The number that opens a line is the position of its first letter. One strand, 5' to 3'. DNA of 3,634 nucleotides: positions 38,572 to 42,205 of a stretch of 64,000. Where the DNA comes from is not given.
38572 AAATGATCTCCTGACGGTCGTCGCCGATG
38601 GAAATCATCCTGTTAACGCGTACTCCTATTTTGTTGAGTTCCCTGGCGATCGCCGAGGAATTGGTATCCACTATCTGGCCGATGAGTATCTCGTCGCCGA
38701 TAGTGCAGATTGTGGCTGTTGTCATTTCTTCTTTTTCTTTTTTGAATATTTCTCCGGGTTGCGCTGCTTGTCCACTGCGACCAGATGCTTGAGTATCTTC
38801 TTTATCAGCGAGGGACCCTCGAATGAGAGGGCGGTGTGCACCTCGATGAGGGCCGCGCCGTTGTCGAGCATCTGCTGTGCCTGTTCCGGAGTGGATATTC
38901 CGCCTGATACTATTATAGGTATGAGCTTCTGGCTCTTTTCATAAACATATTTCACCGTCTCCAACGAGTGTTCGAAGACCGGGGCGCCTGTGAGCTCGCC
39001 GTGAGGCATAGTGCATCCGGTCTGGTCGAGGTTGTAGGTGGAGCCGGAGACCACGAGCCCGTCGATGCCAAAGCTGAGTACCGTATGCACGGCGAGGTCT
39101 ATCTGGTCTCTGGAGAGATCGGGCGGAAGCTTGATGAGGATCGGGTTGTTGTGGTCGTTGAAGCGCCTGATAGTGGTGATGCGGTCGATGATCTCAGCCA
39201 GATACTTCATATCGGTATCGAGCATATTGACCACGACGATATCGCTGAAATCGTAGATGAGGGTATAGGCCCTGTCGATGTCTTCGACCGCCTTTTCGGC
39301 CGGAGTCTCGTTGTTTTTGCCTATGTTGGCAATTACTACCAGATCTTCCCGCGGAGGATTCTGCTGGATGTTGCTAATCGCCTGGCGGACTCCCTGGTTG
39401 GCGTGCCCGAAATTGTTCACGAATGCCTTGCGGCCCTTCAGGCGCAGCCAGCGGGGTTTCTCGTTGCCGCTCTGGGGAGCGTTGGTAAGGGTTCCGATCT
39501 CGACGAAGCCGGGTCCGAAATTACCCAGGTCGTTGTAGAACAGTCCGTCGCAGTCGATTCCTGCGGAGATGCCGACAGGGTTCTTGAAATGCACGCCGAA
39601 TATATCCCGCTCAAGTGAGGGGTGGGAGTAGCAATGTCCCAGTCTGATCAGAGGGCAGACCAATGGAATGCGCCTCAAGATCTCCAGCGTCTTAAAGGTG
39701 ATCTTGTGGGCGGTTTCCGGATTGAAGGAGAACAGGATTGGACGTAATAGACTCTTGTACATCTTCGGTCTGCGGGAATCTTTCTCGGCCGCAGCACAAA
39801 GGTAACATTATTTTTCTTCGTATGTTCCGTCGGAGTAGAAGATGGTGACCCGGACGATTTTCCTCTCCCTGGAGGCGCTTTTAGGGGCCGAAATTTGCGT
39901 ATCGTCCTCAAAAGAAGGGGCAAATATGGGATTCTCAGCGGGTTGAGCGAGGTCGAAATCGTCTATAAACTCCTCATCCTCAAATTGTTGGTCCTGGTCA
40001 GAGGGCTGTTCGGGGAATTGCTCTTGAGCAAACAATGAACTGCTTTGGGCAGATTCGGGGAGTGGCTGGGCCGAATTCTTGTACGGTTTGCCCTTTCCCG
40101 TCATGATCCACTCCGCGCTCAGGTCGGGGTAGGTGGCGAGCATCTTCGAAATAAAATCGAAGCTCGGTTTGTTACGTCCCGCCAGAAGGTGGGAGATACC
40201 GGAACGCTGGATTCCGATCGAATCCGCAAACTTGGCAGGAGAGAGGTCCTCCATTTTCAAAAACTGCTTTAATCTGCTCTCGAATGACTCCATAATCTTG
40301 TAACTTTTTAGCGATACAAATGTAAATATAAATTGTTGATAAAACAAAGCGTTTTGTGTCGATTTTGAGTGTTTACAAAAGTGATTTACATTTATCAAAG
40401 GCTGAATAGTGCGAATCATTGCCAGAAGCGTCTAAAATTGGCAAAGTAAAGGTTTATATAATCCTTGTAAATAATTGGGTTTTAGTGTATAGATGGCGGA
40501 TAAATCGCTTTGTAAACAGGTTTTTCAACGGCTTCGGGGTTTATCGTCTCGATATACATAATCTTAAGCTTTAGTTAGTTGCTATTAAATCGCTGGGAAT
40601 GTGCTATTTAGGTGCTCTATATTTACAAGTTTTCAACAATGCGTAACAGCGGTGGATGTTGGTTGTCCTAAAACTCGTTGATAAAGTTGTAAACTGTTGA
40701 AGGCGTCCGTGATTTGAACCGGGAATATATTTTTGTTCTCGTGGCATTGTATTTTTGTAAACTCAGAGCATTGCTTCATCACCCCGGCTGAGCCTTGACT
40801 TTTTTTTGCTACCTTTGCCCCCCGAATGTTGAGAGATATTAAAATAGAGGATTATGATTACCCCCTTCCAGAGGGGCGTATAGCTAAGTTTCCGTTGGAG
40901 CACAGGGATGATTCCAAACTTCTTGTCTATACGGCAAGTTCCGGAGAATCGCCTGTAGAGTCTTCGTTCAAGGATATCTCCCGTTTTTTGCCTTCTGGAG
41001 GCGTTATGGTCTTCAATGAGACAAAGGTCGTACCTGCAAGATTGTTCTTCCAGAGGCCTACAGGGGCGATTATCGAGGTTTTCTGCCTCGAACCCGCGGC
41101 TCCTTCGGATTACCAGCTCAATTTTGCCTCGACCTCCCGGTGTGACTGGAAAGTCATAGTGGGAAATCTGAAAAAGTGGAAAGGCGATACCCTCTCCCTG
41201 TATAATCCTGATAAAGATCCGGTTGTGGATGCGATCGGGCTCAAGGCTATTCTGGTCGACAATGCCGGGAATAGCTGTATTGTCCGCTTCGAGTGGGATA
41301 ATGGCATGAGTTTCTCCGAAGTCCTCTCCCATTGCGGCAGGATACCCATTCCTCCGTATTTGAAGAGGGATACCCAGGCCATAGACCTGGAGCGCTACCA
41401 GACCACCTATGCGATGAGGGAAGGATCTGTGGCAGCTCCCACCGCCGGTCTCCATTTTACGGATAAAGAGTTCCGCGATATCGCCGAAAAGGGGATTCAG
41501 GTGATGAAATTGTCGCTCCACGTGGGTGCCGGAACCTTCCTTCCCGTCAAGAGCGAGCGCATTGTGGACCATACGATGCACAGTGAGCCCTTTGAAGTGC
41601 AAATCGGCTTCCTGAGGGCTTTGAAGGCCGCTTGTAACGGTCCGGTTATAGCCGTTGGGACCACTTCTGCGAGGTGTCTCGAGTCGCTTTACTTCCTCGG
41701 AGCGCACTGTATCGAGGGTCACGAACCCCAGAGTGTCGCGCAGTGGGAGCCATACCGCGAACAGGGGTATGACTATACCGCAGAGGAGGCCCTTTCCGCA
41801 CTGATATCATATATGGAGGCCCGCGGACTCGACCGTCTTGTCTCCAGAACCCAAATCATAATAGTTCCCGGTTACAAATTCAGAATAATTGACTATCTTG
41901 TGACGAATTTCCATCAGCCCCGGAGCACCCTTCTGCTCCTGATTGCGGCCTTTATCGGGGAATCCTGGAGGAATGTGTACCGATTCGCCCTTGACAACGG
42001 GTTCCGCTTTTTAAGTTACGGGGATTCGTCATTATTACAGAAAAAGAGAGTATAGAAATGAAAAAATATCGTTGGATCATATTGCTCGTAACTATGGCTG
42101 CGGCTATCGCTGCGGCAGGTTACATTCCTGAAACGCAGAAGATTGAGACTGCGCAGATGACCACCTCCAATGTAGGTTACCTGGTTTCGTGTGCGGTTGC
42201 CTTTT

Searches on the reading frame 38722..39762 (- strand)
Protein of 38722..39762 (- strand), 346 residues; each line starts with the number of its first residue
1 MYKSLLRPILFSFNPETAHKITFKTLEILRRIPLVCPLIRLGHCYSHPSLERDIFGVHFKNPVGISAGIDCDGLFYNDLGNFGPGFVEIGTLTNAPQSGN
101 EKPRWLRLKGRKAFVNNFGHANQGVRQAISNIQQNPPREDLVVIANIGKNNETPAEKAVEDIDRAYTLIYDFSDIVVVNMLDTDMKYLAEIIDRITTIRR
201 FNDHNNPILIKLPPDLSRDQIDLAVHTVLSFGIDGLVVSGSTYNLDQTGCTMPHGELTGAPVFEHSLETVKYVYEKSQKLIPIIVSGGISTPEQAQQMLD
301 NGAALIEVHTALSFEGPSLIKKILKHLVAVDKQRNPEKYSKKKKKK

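Call 76: search_protein_families(library=pfam, proteins=[window:38722-39762:-], max_evalue=0.00001)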
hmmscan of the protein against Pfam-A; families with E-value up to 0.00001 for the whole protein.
window:38722-39762:- (346 aa): 1 family
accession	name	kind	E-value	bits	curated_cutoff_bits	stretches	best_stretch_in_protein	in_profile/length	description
PF01180.27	DHO_dh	-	1e-45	156.6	27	1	50-328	2-288/291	Dihydroorotate dehydrogenase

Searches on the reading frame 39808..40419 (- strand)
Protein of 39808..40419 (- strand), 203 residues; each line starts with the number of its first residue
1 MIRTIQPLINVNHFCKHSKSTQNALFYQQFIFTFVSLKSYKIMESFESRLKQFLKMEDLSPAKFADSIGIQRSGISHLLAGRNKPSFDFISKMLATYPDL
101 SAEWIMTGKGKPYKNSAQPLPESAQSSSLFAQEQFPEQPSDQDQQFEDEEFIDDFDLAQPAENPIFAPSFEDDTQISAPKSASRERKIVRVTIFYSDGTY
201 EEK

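Call 76: search_protein_families(library=pfam, proteins=[window:39808-40419:-], max_evalue=0.00001)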
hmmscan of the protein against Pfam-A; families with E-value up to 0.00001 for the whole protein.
window:39808-40419:- (203 aa): 1 family
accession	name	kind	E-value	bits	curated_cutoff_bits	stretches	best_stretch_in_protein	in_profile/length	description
PF01381.28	HTH_3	-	1.1e-06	29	23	1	50-104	1-54/55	Helix-turn-helix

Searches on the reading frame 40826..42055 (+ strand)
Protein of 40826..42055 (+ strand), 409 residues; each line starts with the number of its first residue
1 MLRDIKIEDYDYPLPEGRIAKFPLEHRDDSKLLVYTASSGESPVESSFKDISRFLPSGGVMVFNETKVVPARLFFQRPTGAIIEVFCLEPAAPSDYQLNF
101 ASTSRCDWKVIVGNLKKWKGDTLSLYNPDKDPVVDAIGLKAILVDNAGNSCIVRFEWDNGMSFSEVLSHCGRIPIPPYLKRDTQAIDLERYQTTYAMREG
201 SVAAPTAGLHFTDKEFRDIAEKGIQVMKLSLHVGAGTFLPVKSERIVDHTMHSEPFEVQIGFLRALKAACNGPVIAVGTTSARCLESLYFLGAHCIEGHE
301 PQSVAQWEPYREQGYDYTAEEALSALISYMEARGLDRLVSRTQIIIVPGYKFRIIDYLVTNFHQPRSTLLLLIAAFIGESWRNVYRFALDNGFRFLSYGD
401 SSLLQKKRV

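Call 76: search_protein_families(library=pfam, proteins=[window:40826-42055:+], max_evalue=0.00001)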
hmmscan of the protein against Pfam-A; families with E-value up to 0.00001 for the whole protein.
window:40826-42055:+ (409 aa): 1 family
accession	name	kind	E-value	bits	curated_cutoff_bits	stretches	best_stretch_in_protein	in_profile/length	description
PF02547.20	Queuosine_synth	-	1.1e-94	317.7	25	1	8-404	2-322/322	Queuosine biosynthesis protein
